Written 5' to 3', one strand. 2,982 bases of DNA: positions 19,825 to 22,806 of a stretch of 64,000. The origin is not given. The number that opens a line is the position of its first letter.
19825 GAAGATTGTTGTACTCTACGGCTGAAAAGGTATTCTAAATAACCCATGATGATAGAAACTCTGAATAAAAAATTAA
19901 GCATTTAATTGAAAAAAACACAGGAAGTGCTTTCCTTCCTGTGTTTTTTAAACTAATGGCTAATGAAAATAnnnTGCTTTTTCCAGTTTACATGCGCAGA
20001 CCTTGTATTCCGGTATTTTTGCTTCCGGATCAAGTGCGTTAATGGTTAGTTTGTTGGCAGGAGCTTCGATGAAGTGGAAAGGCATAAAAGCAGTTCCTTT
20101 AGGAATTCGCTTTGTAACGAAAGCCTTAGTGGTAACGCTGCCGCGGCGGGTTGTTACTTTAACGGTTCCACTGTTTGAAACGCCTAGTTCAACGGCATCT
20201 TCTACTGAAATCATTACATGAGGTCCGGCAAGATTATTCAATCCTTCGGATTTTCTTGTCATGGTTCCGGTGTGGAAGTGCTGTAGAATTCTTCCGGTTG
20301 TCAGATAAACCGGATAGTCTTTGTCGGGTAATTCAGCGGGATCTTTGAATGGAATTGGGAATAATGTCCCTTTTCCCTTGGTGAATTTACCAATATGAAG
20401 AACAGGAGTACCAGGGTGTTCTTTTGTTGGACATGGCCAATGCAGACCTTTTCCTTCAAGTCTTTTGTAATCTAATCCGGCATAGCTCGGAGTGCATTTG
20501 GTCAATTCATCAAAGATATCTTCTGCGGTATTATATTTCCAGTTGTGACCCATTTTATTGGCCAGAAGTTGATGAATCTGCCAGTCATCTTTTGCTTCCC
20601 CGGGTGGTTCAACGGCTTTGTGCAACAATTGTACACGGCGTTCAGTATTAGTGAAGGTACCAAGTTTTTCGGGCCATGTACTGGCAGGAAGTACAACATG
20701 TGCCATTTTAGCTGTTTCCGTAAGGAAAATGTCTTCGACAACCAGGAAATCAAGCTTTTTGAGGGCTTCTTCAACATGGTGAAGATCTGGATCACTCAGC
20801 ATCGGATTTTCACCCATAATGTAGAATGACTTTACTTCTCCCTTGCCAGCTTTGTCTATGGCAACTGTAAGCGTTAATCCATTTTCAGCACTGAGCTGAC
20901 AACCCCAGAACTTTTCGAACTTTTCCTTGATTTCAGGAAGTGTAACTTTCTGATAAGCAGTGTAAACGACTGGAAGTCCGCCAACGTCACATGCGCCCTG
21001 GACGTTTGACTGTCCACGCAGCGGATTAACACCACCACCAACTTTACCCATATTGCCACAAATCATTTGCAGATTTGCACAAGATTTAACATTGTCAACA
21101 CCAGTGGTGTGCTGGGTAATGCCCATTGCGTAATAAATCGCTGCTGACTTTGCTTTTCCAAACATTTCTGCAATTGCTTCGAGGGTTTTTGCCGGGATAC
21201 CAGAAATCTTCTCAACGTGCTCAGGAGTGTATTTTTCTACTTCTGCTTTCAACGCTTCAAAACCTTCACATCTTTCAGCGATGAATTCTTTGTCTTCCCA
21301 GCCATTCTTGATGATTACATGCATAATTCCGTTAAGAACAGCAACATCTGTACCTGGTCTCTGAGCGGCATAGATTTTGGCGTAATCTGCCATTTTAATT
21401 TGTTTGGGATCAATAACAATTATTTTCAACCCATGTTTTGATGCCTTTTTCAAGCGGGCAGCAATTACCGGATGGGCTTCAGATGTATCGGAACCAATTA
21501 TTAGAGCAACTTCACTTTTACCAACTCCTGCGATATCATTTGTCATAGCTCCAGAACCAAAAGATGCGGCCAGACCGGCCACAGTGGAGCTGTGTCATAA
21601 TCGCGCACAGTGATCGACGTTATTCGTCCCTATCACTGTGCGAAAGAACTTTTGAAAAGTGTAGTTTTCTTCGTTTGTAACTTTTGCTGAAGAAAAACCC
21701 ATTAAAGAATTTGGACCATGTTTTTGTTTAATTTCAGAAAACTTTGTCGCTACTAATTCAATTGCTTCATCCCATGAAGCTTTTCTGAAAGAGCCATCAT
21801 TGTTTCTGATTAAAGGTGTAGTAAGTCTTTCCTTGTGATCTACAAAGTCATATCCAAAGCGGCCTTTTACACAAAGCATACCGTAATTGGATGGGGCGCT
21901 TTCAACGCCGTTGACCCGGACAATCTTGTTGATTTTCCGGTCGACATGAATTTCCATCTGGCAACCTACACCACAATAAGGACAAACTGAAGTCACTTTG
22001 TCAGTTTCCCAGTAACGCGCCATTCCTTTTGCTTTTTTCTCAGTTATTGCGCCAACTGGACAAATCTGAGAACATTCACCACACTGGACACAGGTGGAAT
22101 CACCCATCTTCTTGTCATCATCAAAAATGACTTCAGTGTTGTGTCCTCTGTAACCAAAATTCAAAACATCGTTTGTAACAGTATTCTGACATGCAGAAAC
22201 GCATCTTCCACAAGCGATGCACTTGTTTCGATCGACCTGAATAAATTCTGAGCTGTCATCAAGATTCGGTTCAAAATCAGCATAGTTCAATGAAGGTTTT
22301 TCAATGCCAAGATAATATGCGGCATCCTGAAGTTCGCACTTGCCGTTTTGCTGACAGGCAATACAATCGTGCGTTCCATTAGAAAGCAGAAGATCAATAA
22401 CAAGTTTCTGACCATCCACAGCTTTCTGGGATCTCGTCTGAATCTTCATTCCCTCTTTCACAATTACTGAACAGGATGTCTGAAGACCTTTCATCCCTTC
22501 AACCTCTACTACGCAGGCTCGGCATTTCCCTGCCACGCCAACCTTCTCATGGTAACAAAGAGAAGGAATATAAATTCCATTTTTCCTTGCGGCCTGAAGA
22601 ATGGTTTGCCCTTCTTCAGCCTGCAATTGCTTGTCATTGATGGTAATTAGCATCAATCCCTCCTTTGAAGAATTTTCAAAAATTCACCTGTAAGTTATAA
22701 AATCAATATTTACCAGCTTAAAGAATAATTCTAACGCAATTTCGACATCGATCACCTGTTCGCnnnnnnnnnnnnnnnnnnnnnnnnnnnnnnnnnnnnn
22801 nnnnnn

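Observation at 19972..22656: The two-ORF fdhA is a single selenoprotein gene: UGA-Sec at 21597..21595 with a SECIS-like stem directly downstream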

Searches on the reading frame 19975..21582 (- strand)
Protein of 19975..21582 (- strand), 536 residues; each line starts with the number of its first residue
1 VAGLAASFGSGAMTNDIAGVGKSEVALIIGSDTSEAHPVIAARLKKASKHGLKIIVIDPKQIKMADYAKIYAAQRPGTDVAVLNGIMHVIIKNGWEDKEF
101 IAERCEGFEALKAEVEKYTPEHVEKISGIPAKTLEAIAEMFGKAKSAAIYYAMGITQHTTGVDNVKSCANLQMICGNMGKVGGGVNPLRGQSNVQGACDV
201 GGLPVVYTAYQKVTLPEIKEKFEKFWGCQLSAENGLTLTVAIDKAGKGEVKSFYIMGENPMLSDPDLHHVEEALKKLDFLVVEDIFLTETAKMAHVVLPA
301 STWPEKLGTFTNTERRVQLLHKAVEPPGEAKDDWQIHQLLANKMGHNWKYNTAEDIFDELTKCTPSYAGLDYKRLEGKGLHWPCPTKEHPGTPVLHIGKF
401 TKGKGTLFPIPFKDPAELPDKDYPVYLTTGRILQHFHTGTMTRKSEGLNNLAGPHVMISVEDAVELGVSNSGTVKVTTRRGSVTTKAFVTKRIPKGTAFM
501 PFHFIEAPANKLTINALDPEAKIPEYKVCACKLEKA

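Call 11: search_protein_families(library=pfam, proteins=[window:19975-21582:-])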
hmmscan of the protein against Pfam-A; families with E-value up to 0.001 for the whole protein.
window:19975-21582:- (536 aa): 2 families
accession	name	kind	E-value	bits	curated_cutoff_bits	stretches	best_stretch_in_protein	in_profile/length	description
PF00384.28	Molybdopterin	-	1.2e-61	209.2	24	1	12-342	97-352/353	Molybdopterin oxidoreductase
PF01568.27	Molydop_binding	-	3e-30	104.9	26.8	1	426-530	2-110/110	Molydopterin dinucleotide binding domain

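Call 16: find_related_loci(query=window:19975-21582:-, collection=genome_contigs, flank=6000)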
Query window:19975-21582:- (536 aa) in genome_contigs; peptide patterns used: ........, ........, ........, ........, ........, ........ (x = any residue, [..] = any of these).
600 stretches matched a pattern (row limit reached: there are more); 584 encode a relative of the query (tblastn E <= 1e-3); the best 80 are kept; 80 distinct loci.
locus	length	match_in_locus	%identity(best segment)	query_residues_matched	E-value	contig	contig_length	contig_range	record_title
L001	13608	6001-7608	85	1-536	0e+0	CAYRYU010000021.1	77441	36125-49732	MAG TPA_asm: uncultured bacterium isolate binchicken_co66_92 genome assembly, contig: NODE_622_length_77441_cov_20.25614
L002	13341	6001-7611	80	1-536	0e+0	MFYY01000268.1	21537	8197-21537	MAG: Candidatus Riflebacteria bacterium GWC2_50_8 gwc2_scaffold_9095, whole genome shotgun sequence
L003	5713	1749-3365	76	1-536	0e+0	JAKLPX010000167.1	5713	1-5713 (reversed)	MAG: Candidatus Delongbacteria bacterium isolate bin S2.13 k141_307707, whole genome shotgun sequence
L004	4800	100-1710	64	1-534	0e+0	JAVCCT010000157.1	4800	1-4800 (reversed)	MAG: Candidatus Stygibacter frigidus isolate MAG_3300035698_198 Ga0374944_282856, whole genome shotgun sequence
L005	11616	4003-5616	63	1-535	0e+0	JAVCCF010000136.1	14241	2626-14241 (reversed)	MAG: Candidatus Tenebribacter burtonii isolate MAG_3300035698_1346 Ga0374944_107287, whole genome shotgun sequence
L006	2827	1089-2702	64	1-535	0e+0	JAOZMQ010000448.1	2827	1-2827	MAG: Candidatus Cloacimonadota bacterium isolate GMC3.metabat2.36 GMC3_22051_length_2827_cov_8.297258, whole genome shot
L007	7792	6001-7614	58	1-535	0e+0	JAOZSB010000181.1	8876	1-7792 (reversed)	MAG: Desulfobacterales bacterium isolate GMC6.metabat2.103 GMC6_9825_length_8876_cov_12.141367, whole genome shotgun seq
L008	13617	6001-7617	58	1-536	0e+0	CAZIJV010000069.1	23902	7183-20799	MAG TPA_asm: uncultured Syntrophobacter sp. isolate SRP239243_co1_430 genome assembly, contig: NODE_3224_length_23902_co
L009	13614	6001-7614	58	1-535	0e+0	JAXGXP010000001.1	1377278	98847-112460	MAG: Syntrophobacteraceae bacterium isolate AnMBR.bin493 bin493_1, whole genome shotgun sequence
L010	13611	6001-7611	55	1-536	0e+0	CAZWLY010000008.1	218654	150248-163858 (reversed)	MAG TPA_asm: uncultured Thermodesulfobacteriota bacterium isolate SRP338002_co1_113 genome assembly, contig: NODE_53_len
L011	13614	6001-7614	54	1-536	0e+0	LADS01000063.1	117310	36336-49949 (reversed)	MAG: Desulfobulbaceae bacterium BRH_c16a BRHa_1003545, whole genome shotgun sequence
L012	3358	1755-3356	54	1-532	0e+0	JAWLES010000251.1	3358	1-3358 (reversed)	MAG: Desulfobacteraceae bacterium isolate 20BLK6-1.bin.79 NODE_41731_length_3358_cov_8.109850, whole genome shotgun sequ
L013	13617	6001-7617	54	1-536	0e+0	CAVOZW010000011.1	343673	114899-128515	MAG: uncultured delta proteobacterium isolate MFD09964.bin.1.31 genome assembly, contig: contig_28601, whole genome shot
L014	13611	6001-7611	55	1-535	0e+0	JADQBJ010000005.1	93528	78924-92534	MAG: Desulfobulbaceae bacterium isolate Soudan_16 NODE_146_length_93528_cov_238.411552, whole genome shotgun sequence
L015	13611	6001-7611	52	1-536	0e+0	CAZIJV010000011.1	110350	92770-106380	MAG TPA_asm: uncultured Syntrophobacter sp. isolate SRP239243_co1_430 genome assembly, contig: NODE_136_length_110350_co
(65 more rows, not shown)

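Call 49: search_protein_families(library=ncbifam, proteins=[window:19975-21582:-], max_evalue=1e-30)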
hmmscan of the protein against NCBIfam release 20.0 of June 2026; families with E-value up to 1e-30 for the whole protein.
window:19975-21582:- (536 aa): 13 families
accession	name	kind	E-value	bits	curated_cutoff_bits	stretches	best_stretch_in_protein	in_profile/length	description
TIGR01591.1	Fdh-alpha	equivalog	3.2e-198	660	666.25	1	2-532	135-671/672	formate dehydrogenase subunit alpha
NF047855.1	AssmNtatRedNasC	equivalog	9.4e-125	417.5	1100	1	12-534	170-707/708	assimilatory nitrate reductase catalytic subunit NasC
NF041323.1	Nitr_red_NasA_Halo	equivalog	4.8e-75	253.4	1000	1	7-533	137-672/673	assimilatory nitrate reductase NasA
TIGR01553.1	formate-DH-alph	equivalog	1.7e-72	244.6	814.2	0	97-218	349-473/1009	formate dehydrogenase-N subunit alpha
NF010055.0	PRK13532.1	equivalog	1.8e-71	241.5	904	1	107-339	327-567/830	nitrate reductase catalytic subunit NapA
TIGR01701.1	Fdhalpha-like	subfamily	2.2e-69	234.4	582.15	1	2-534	178-742/744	FdhF/YdeP family oxidoreductase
TIGR01706.1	NAPA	equivalog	1.8e-67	228.3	930.55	1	106-339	326-567/830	periplasmic nitrate reductase subunit alpha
NF041513.1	formate_DH_Act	exception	1.3e-63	215.2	1400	0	104-225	385-509/1067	formate dehydrogenase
NF012032.0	PRK15488.1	equivalog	9.5e-48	162.7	694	1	44-350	219-533/759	thiosulfate reductase PhsA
TIGR00509.1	bisC_fam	subfamily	1.1e-41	142.9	1017.55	1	43-355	196-521/772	molybdopterin guanine dinucleotide-containing S/N-oxide reductase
TIGR02693.1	arsenite_ox_L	equivalog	7.6e-41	139.9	359.05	1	53-348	268-577/806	arsenate reductase (azurin) large subunit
TIGR02166.1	dmsA_ynfE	subfamily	1.5e-35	122.4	777.7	0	6-352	195-565/794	DMSO/selenate family reductase complex A subunit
TIGR03479.1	DMSO_red_II_alp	subfamily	4.8e-34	117.6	984.75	0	108-360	388-659/913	molybdopterin-dependent oxidoreductase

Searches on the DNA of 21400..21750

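Call 9: search_rna_families(source=window, start=21400, end=21750, threshold=evalue, max_evalue=10, show_alignments=3)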
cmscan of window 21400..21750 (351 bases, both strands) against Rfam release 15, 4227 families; matches with E-value up to 10: 3.
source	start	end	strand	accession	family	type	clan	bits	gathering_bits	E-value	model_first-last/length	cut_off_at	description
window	21542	21600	-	RF01989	SECIS_3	Cis-reg;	-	43.6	63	6.6e-09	1-59/59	no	Selenocysteine insertion sequence 3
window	21505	21551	-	RF01648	ceN65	Gene; snRNA; snoRNA; CD-box;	-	15.7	48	0.89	1-65/65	no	Caenorhabditis snoRNA ceN65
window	21576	21620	+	RF01554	TB9Cs2H1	Gene; snRNA; snoRNA; HACA-box;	-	14.3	45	4.6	1-68/68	no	Trypanosomatid snoRNA TB9Cs2H1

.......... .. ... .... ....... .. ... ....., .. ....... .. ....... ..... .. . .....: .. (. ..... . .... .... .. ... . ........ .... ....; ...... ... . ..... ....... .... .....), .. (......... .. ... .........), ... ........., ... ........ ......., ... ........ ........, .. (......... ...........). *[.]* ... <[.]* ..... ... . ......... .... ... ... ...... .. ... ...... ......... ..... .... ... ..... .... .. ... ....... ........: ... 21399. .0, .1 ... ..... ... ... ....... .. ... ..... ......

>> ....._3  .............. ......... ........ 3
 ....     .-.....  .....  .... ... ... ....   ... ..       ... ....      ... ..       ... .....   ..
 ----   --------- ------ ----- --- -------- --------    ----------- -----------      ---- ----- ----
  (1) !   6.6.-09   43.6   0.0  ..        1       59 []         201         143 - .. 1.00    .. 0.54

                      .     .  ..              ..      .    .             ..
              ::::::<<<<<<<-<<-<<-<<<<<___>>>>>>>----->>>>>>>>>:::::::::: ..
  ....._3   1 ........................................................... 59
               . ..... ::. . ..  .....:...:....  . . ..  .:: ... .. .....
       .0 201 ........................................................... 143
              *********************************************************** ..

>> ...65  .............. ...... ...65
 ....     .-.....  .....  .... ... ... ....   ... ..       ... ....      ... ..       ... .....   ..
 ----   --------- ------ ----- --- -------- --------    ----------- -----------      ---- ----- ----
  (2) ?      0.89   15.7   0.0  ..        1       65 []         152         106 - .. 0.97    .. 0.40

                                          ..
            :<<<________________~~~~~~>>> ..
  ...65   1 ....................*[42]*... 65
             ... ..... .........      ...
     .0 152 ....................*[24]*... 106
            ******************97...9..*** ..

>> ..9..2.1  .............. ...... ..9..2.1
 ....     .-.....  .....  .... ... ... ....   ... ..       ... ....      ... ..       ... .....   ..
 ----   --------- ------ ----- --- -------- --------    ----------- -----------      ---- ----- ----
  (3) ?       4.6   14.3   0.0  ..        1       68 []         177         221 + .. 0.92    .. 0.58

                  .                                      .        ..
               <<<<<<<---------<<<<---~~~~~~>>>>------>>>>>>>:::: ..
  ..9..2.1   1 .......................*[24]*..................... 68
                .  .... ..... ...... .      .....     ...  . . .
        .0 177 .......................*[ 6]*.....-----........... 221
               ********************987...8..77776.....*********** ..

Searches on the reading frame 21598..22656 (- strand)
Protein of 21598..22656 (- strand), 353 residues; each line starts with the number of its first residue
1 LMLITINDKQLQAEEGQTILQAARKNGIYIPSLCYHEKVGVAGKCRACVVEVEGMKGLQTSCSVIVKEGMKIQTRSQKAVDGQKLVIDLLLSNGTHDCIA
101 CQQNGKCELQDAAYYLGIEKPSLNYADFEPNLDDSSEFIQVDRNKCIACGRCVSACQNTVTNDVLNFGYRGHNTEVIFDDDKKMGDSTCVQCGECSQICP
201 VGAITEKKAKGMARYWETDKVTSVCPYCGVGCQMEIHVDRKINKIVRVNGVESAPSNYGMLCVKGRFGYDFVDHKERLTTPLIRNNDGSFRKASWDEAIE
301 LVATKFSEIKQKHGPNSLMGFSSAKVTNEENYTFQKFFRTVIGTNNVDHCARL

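Call 11: search_protein_families(library=pfam, proteins=[window:21598-22656:-])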
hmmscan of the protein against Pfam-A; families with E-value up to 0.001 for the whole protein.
window:21598-22656:- (353 aa): 15 families
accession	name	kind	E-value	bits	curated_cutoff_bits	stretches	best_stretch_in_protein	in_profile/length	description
PF13510.11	Fer2_4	-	7.8e-22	77.6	22.8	1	4-76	6-81/82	2Fe-2S iron-sulfur cluster binding domain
PF04879.21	Molybdop_Fe4S4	-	2.4e-18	66.3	22.7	1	220-274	3-55/55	Molybdopterin oxidoreductase Fe4S4 domain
PF00384.28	Molybdopterin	-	2.7e-17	63.3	24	1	277-353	1-81/353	Molybdopterin oxidoreductase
PF10588.14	NADH-G_4Fe-4S_3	-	3.6e-14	52.4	27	1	83-120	1-38/40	NADH-ubiquinone oxidoreductase-G iron-sulfur binding region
PF12838.12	Fer4_7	-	8.5e-10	39.4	27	1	145-203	1-52/52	4Fe-4S dicluster domain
PF00037.32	Fer4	-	3.9e-09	36.4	21.1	2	139-157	1-19/24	4Fe-4S binding domain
PF13187.11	Fer4_9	-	3.5e-08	33.8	27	1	145-204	1-52/52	4Fe-4S dicluster domain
PF22117.2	Fer4_Nqo3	-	6.7e-07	29.8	27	1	137-205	2-67/67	NADH-quinone oxidoreductase subunit 3, ferredoxin-like domain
PF13183.11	Fer4_8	-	7.4e-07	30.1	27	1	144-202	3-67/68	4Fe-4S dicluster domain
PF14697.11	Fer4_21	-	9.7e-07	29.3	35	1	140-205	2-58/59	4Fe-4S dicluster domain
PF12837.12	Fer4_6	-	1.2e-06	28.6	25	1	138-156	1-19/24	4Fe-4S binding domain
PF13237.11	Fer4_10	-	7.6e-06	26.2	25.5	0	140-156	3-19/53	4Fe-4S dicluster domain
PF25160.1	LdpA_Fe-S-bd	-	1e-05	25.7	27.6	0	185-208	24-47/49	LdpA Fe-S cluster-binding domain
PF12797.12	Fer4_2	-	5.2e-05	23.4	24.5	1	140-156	4-20/22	4Fe-4S binding domain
PF13484.11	Fer4_16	-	0.00081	20.6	30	0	188-209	1-21/66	4Fe-4S double cluster binding domain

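Call 17: find_homologous_proteins(query=window:21598-22653:-, max_evalue=1e-30)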
Query window:21598-22653:- (352 aa): 7971 proteins with E <= 1e-30 among 8000 candidates; the best 120 are listed.
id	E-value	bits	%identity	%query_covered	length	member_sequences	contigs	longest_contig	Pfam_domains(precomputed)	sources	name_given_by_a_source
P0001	4.3e-197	673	79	100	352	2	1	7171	PF14697.12,PF10588.15,PF00384.28,PF12837.13,PF12838.13,PF22117.3,PF13510.12,PF00037.33,PF25160.2,PF13183.12,PF13187.12,PF04879.22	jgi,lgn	jgi:formate dehydrogenase major subunit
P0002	6.8e-197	672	79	100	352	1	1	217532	PF14697.12,PF10588.15,PF00384.28,PF12837.13,PF12838.13,PF22117.3,PF13510.12,PF00037.33,PF13237.12,PF13183.12,PF13187.12,PF04879.22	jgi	jgi:formate dehydrogenase major subunit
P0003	1.3e-196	671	79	100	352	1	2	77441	PF14697.12,PF10588.15,PF00384.28,PF12837.13,PF12838.13,PF22117.3,PF13510.12,PF00037.33,PF25160.2,PF13183.12,PF13187.12,PF04879.22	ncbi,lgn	-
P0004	1.3e-195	668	79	100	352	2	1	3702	PF14697.12,PF10588.15,PF00384.28,PF12837.13,PF12838.13,PF22117.3,PF13510.12,PF00037.33,PF25160.2,PF13237.12,PF13183.12,PF13187.12,PF04879.22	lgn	-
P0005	7.9e-193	659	78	100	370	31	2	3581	PF14697.12,PF10588.15,PF00384.28,PF12837.13,PF12838.13,PF22117.3,PF13459.12,PF13510.12,PF00037.33,PF13237.12,PF13183.12,PF13187.12,PF04879.22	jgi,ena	-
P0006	4.0e-192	656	77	100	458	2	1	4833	PF14697.12,PF13510.12,PF10588.15,PF00384.28,PF12837.13,PF00037.33,PF12838.13,PF22117.3,PF13237.12,PF13187.12,PF04879.22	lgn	-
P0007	8.8e-189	645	77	100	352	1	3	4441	PF14697.12,PF13510.12,PF10588.15,PF00384.28,PF12837.13,PF00037.33,PF12838.13,PF22117.3,PF13187.12,PF04879.22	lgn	-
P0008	9.1e-175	599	70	100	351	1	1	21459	PF14697.12,PF13510.12,PF10588.15,PF00384.28,PF12837.13,PF00037.33,PF12838.13,PF13183.12,PF13187.12,PF04879.22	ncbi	-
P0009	3.6e-174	597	71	100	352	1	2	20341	PF14697.12,PF10588.15,PF00384.28,PF12837.13,PF12838.13,PF22117.3,PF13510.12,PF12797.13,PF00037.33,PF25160.2,PF13237.12,PF13183.12,PF13187.12,PF04879.22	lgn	-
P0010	2.9e-172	591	71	100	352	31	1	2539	PF14697.12,PF10588.15,PF00384.28,PF12837.13,PF12838.13,PF22117.3,PF13510.12,PF12797.13,PF00037.33,PF25160.2,PF13237.12,PF13183.12,PF13187.12,PF04879.22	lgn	-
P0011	6.7e-172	590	70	100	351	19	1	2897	PF14697.12,PF13510.12,PF10588.15,PF00384.28,PF00037.33,PF12838.13,PF22117.3,PF13183.12,PF13187.12,PF04879.22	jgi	jgi:formate dehydrogenase major subunit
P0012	5.5e-171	587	70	100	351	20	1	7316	PF14697.12,PF10588.15,PF00384.28,PF13484.12,PF12838.13,PF22117.3,PF13510.12,PF00037.33,PF13237.12,PF13183.12,PF13187.12,PF04879.22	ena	-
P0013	6.7e-171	587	69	100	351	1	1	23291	PF14697.12,PF13510.12,PF10588.15,PF00384.28,PF00037.33,PF12838.13,PF22117.3,PF13237.12,PF13183.12,PF13187.12,PF04879.22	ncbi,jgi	-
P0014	2.1e-170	585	68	100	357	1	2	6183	PF14697.12,PF10588.15,PF00384.28,PF12837.13,PF12838.13,PF22117.3,PF13510.12,PF12797.13,PF00037.33,PF13237.12,PF13183.12,PF13187.12,PF04879.22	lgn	-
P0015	5.3e-170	584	70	100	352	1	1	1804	PF14697.12,PF10588.15,PF00384.28,PF12837.13,PF12838.13,PF22117.3,PF13510.12,PF12797.13,PF00037.33,PF25160.2,PF13237.12,PF13183.12,PF13187.12,PF04879.22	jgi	-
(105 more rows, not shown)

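Call 49: search_protein_families(library=ncbifam, proteins=[window:21598-22653:-], max_evalue=1e-30)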
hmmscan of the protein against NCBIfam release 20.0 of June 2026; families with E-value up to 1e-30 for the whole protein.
window:21598-22653:- (352 aa): 7 families
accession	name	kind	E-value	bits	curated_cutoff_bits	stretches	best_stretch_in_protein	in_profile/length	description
TIGR01973.1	NuoG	equivalog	5.2e-86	289.8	470.05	1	3-350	1-338/606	NADH-quinone oxidoreductase subunit NuoG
NF040763.1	FeFe_hydrog_A6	exception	5.7e-64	216.5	765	1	3-208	3-210/571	NADH-dependent [FeFe] hydrogenase, group A6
NF005895.0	PRK07860.1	equivalog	2e-63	214.7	802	1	3-351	20-361/811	NADH-quinone oxidoreductase subunit G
NF005745.0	PRK07569.1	equivalog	1e-56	192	333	1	3-209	6-213/238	bidirectional hydrogenase complex protein HoxU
NF006305.0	PRK08493.1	equivalog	5.1e-52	177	591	1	2-341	3-354/819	NADH-quinone oxidoreductase subunit G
TIGR01591.1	Fdh-alpha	equivalog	4.1e-51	173.9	666.25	1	223-352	2-128/672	formate dehydrogenase subunit alpha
NF040762.1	Hydr_FeFe_Clost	exception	3e-46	158.2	900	1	3-207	3-208/572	ferredoxin hydrogenase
